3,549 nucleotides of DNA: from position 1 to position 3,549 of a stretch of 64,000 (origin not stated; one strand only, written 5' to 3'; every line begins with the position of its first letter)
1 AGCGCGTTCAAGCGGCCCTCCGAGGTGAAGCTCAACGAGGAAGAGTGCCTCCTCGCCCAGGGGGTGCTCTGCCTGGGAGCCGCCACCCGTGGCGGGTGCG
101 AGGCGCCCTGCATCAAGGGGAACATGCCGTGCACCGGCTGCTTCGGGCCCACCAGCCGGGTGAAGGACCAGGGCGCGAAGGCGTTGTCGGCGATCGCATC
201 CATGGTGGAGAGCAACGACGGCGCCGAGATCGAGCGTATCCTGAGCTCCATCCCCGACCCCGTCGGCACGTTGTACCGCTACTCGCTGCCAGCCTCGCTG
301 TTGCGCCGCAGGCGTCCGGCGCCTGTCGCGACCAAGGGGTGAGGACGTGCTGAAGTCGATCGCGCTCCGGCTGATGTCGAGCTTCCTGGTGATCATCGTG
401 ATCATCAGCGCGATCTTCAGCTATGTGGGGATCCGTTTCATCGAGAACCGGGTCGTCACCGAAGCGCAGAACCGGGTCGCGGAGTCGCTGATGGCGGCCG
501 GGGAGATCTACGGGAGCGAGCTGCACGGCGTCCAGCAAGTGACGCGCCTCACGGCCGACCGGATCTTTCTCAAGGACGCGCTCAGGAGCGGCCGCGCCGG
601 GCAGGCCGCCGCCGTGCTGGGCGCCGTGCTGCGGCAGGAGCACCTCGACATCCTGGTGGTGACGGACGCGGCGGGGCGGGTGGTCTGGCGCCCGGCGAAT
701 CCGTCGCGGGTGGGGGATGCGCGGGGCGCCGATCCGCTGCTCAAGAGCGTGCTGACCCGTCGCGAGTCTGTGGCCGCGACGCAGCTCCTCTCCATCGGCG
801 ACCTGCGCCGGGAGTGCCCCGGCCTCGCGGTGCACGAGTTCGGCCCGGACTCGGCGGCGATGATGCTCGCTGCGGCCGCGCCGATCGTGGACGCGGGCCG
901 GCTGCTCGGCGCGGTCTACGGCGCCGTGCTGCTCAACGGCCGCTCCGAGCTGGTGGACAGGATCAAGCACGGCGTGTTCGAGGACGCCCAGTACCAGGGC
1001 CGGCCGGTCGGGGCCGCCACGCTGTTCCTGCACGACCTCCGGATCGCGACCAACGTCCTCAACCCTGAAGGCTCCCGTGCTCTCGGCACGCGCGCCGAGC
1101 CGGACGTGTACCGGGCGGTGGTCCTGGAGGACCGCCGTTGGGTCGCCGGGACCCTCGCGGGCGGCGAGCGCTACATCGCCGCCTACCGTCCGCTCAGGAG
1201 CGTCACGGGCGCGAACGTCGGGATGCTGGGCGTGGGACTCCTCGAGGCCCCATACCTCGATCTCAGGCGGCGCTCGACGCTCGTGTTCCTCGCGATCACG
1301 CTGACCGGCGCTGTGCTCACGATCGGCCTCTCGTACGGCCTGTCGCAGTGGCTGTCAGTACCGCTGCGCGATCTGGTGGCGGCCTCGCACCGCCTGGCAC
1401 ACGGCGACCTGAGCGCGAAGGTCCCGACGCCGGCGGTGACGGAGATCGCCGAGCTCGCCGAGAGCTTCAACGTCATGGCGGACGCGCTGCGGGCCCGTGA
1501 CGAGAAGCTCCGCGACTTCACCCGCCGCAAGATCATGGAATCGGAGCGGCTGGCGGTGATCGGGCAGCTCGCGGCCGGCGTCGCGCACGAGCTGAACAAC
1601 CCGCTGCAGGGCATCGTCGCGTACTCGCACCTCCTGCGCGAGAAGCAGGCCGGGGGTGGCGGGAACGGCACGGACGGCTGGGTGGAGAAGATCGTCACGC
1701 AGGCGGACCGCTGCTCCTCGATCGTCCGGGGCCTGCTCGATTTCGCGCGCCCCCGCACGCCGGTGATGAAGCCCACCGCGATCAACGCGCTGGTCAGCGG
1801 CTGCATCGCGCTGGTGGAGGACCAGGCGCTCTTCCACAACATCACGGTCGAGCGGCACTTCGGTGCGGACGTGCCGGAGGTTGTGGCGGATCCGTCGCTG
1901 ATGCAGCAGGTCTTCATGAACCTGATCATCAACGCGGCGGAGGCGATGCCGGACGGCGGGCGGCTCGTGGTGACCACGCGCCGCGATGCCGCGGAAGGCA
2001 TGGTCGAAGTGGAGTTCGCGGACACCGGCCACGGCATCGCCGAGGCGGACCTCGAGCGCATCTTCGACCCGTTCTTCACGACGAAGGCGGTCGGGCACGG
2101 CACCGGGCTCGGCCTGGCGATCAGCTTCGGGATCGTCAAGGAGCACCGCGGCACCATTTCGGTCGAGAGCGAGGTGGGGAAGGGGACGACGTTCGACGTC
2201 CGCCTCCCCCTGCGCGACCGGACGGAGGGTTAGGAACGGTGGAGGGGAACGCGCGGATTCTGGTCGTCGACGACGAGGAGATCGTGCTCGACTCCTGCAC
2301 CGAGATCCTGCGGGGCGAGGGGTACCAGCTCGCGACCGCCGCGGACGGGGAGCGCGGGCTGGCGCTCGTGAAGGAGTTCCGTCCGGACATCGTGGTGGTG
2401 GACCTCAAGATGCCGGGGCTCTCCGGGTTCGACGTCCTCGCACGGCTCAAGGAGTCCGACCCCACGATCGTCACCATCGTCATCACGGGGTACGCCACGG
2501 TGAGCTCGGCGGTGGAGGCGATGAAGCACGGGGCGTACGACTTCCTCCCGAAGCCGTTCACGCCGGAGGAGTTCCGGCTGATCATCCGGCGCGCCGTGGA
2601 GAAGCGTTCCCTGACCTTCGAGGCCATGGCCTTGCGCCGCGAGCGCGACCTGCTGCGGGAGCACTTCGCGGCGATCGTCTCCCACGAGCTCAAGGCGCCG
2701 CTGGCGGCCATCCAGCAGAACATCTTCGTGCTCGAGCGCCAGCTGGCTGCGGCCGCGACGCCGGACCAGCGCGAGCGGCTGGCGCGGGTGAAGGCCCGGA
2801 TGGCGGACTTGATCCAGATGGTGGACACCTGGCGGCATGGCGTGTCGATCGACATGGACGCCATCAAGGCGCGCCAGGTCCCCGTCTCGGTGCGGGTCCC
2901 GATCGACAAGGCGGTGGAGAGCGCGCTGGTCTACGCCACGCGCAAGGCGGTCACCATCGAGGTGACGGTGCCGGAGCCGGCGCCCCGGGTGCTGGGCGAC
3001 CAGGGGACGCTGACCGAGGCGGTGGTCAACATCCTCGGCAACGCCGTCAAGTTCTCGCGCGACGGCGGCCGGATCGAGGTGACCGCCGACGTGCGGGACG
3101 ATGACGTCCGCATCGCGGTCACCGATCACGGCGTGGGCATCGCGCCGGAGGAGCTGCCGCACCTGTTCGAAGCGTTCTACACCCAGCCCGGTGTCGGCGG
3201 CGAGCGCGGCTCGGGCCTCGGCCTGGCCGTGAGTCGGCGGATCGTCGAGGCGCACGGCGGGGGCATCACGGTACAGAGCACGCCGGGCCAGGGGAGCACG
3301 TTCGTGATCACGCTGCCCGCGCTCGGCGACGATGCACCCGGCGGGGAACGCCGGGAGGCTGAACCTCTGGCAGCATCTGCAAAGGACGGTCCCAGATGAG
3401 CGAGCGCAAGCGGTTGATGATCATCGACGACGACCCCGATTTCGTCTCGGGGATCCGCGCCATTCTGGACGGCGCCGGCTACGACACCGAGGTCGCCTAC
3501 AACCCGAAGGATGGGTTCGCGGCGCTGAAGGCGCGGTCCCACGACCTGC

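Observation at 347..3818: Three-protein phosphorelay with no DNA-binding output embedded inside the hydrogenase-Hdr structural operon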

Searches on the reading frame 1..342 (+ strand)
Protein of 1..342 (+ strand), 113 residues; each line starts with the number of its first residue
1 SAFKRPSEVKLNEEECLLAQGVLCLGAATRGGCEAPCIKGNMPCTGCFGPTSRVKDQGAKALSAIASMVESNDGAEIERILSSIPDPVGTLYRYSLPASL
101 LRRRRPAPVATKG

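Call 3: search_protein_families(library=pfam, proteins=[window:1-342:+], max_evalue=0.01)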
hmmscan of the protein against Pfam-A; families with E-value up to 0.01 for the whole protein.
window:1-342:+ (113 aa): 0 families

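Call 79: search_protein_families(library=ncbifam, proteins=[window:25-342:+], max_evalue=0.00001)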
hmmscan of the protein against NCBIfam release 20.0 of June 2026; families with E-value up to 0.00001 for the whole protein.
window:25-342:+ (105 aa): 2 families
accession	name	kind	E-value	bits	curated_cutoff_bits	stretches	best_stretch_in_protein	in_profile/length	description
NF045875.1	F420_non_VhuG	exception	8.8e-19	67.8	450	1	5-95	202-283/286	F420-non-reducing hydrogenase subunit VhuG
NF040831.1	sulfhyd_ShyD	equivalog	8.1e-10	38.7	460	1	2-48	165-212/240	NAD(P)-dependent hydrogenase/sulfhydrogenase 2 subunit delta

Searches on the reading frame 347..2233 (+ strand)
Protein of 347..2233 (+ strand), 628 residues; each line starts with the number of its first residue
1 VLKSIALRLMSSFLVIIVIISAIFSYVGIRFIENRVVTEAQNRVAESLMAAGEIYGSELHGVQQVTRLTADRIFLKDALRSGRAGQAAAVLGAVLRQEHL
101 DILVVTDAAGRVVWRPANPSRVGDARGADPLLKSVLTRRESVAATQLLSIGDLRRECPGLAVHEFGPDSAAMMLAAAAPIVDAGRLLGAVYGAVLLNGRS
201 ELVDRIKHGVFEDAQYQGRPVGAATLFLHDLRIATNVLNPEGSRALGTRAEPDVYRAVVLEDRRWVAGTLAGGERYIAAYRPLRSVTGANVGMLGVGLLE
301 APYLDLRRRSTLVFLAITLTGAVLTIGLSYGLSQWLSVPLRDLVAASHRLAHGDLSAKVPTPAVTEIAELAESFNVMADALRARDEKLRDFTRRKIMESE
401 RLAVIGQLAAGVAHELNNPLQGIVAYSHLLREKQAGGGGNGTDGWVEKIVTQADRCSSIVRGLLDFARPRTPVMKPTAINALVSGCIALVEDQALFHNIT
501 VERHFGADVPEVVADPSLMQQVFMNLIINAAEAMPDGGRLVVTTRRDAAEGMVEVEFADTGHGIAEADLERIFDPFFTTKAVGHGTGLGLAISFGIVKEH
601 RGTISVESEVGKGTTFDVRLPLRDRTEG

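Call 3: search_protein_families(library=pfam, proteins=[window:347-2233:+], max_evalue=0.01)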
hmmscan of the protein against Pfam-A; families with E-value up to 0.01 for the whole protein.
window:347-2233:+ (628 aa): 7 families
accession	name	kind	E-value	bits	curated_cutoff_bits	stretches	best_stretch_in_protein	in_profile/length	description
PF02518.31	HATPase_c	-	3.7e-26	92.2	26.4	1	515-623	2-110/111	Histidine kinase-, DNA gyrase B-, and HSP90-like ATPase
PF17202.10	sCache_3_3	-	6.5e-22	78.3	28.8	1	196-307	3-104/107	Single cache domain 3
PF00672.30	HAMP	-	6.3e-14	52.5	25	1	332-383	2-53/53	HAMP domain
PF00512.31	HisKA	-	3.7e-13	49.8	26.9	1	406-470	3-64/66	His Kinase A (phospho-acceptor) domain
PF17201.10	Cache_3-Cache_2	-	2e-07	31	27.7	1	231-306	114-190/299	Cache 3/Cache 2 fusion domain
PF17203.10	sCache_3_2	-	5e-05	23.8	28.4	0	232-300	64-128/140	Single cache domain 3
PF14827.12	dCache_3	-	0.003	17.6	25.7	0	99-197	67-145/239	Double sensory domain of two-component sensor kinase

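Call 79: search_protein_families(library=ncbifam, proteins=[window:347-2233:+], max_evalue=0.00001)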
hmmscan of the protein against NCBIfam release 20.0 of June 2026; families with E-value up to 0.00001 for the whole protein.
window:347-2233:+ (628 aa): 78 families (the best 25 are shown)
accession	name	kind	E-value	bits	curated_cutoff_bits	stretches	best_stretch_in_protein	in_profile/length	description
NF008468.0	PRK11360.1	equivalog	4.2e-73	246.7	646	1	388-625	379-611/616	two-component system sensor histidine kinase AtoS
NF007688.0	PRK10364.1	equivalog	1.4e-57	195.5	479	1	388-623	223-452/460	two-component system sensor histidine kinase ZraS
NF010411.0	PRK13837.1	equivalog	1.4e-55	188.7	647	1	364-626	408-679/828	two-component system VirA-like sensor kinase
NF038348.1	T2SS_HK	subfamily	2.8e-52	177.9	450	2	448-623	403-574/574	histidine kinase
NF046020.1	HisKinCckABruc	equivalog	2.1e-49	168.2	1000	1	394-621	469-706/868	cell cycle histidine kinase CckA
NF052574.1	HisKinEspCMyxo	equivalog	2.1e-46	158.5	1200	1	393-622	405-637/785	serine histidine kinase EspC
NF052573.1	HisKinEspAMyxo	equivalog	4.1e-44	150.7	1400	1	377-622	356-611/755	serine histidine kinase EspA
NF046026.1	HisKinCckACaul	equivalog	5.4e-42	143.8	1000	1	396-626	293-536/678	cell cycle histidine kinase CckA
NF033092.0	HK_WalK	equivalog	1.3e-40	139.6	725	2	388-621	359-593/594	cell wall metabolism sensor histidine kinase WalK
NF010076.0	PRK13557.1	subfamily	3.7e-38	131.2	631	1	396-625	154-397/540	histidine kinase famiy protein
NF053867.1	SprKinKinDBac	equivalog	3.8e-36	124.6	775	1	393-623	274-498/500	sporulation kinase KinD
NF046044.1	PnpS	equivalog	4.1e-36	124.8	400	1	388-621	157-390/390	two-component system histidine kinase PnpS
NF047466.1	hybrid_RR_LvrB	exception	6.9e-34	117.6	500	1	382-622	129-376/377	hybrid histidine kinase/response regulator LvrB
NF041777.1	sens_FixL_Rhizob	equivalog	1.2e-33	116.5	850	1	395-623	252-482/485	sensor protein FixL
NF008312.0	PRK11100.1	equivalog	2.7e-32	112.2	356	1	282-622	153-474/477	two-component system sensor histidine kinase CreC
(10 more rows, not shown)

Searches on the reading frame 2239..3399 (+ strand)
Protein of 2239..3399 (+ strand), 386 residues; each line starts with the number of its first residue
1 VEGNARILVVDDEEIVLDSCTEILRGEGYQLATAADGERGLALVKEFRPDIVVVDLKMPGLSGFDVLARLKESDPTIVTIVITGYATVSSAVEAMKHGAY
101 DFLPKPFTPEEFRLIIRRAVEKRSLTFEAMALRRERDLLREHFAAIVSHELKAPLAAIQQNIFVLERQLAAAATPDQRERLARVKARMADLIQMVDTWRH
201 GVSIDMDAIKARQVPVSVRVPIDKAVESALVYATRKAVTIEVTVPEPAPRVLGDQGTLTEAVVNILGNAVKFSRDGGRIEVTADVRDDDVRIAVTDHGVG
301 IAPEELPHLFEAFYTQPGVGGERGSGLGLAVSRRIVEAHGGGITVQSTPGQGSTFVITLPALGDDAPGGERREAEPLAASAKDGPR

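Call 3: search_protein_families(library=pfam, proteins=[window:2239-3399:+], max_evalue=0.01)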
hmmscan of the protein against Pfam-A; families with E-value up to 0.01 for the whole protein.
window:2239-3399:+ (386 aa): 4 families
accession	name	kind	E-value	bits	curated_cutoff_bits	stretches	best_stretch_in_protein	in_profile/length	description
PF02518.31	HATPase_c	-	1.1e-31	110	26.4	1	253-361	1-109/111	Histidine kinase-, DNA gyrase B-, and HSP90-like ATPase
PF00072.30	Response_reg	-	2.8e-30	105.2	30.2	1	7-116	1-110/111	Response regulator receiver domain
PF13581.12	HATPase_c_2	-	8.7e-08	32.7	27.4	1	258-338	36-111/127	Histidine kinase-like ATPase domain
PF00512.31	HisKA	-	1.4e-07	31.9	26.9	1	140-197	2-56/66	His Kinase A (phospho-acceptor) domain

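Call 79: search_protein_families(library=ncbifam, proteins=[window:2239-3399:+], max_evalue=0.00001)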
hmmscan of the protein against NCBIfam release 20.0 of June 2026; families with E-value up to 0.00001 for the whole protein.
window:2239-3399:+ (386 aa): 153 families (the best 25 are shown)
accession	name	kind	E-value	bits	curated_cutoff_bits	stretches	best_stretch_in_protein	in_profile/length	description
TIGR02956.1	TMAO_torS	equivalog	3.5e-44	151.2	676.5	2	142-360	466-681/967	TMAO reductase system sensor histidine kinase/response regulator TorS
TIGR02966.1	phoR_proteo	equivalog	1.7e-42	145.7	334.2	1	137-358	111-332/333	phosphate regulon sensor histidine kinase PhoR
NF011874.0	PRK15347.1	equivalog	4.7e-41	140.7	852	2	141-361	400-614/921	two component system sensor kinase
NF052574.1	HisKinEspCMyxo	equivalog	4.2e-40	137.6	1200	2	143-366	420-642/785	serine histidine kinase EspC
NF041880.1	EPS_EpsF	equivalog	3.4e-36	124.8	900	2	140-360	274-492/492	response regulator EpsF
NF008302.0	PRK11091.1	equivalog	4.7e-36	124.3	838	2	141-361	284-505/779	aerobic respiration two-component sensor histidine kinase ArcB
NF046044.1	PnpS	equivalog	7.7e-36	123.9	400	1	131-360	161-390/390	two-component system histidine kinase PnpS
NF008312.0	PRK11100.1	equivalog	8.4e-36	123.8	356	1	115-360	231-473/477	two-component system sensor histidine kinase CreC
NF008099.0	PRK10841.1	equivalog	1.4e-35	122.4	920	2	142-365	472-694/949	two-component system sensor histidine kinase RcsC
NF033092.0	HK_WalK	equivalog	1.6e-35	122.8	725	1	138-360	370-593/594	cell wall metabolism sensor histidine kinase WalK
NF041832.1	near_NosP_CTERM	subfamily_domain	1e-34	120.3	400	2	141-367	8-231/370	NahK/ErcS family hybrid sensor histidine kinase/response regulator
NF041735.1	hist_kin_RppB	equivalog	4.5e-34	118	400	1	142-360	218-438/438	two-component system sensor histidine kinase RppB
NF006800.0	PRK09303.1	equivalog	7e-34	117.4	342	1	125-361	130-377/383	histidine kinase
NF008468.0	PRK11360.1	equivalog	1.2e-33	116.4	646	1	142-361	398-608/616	two-component system sensor histidine kinase AtoS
NF008318.0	PRK11107.1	equivalog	4.6e-33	114.3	890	2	139-361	292-518/920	two-component sensor histidine kinase BarA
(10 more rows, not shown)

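Call 103: search_solved_structures(query=window:2239-3396:+, max_evalue=1e-20, show_alignments=1)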
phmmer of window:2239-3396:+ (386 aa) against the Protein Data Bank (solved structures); distinct sequences matched with E-value up to 1e-20: 22.
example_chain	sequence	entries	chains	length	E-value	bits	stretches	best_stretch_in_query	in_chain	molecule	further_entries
6qrj_A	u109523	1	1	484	1.2e-32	117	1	145-362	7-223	Hybrid kinase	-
8avv_A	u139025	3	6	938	1.1e-29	107.3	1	142-369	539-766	Bacteriophytochrome,Response regulator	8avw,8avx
1zy2_A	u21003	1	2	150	3.6e-27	99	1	6-149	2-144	transcriptional regulator NtrC1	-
8u4x_A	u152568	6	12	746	1.6e-26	96.9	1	134-361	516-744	histidine kinase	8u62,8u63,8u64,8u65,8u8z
4l4u_A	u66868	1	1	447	3.5e-26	95.7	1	5-158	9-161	Transcriptional regulator (NtrC family)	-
1ny5_A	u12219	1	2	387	5.1e-26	95.2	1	6-159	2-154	transcriptional regulator (NtrC family)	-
4i5s_A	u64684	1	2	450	3.1e-25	92.6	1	137-367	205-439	Putative histidine kinase CovS; VicK-like protein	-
9jfj_A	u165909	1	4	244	1.2e-24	90.7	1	129-361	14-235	Sensor histidine kinase ZraS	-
8sgk_A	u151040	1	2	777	4.1e-23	85.6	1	142-368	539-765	Bacteriophytochrome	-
7z8n_A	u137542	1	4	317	4.5e-23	85.5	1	134-359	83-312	Histidine kinase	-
6paj_A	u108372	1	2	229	5.2e-23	85.3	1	137-360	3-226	Sensor protein SrrB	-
3jte_A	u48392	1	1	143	1e-22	84.4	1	5-135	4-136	Response regulator receiver protein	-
1zit_A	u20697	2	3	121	1.6e-22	83.7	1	6-122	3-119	transcriptional regulator (NtrC family)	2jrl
4q20_A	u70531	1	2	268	2.6e-22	83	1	128-362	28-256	Sensor protein DivL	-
3d36_A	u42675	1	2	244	2.6e-22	83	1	130-364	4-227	Sporulation kinase B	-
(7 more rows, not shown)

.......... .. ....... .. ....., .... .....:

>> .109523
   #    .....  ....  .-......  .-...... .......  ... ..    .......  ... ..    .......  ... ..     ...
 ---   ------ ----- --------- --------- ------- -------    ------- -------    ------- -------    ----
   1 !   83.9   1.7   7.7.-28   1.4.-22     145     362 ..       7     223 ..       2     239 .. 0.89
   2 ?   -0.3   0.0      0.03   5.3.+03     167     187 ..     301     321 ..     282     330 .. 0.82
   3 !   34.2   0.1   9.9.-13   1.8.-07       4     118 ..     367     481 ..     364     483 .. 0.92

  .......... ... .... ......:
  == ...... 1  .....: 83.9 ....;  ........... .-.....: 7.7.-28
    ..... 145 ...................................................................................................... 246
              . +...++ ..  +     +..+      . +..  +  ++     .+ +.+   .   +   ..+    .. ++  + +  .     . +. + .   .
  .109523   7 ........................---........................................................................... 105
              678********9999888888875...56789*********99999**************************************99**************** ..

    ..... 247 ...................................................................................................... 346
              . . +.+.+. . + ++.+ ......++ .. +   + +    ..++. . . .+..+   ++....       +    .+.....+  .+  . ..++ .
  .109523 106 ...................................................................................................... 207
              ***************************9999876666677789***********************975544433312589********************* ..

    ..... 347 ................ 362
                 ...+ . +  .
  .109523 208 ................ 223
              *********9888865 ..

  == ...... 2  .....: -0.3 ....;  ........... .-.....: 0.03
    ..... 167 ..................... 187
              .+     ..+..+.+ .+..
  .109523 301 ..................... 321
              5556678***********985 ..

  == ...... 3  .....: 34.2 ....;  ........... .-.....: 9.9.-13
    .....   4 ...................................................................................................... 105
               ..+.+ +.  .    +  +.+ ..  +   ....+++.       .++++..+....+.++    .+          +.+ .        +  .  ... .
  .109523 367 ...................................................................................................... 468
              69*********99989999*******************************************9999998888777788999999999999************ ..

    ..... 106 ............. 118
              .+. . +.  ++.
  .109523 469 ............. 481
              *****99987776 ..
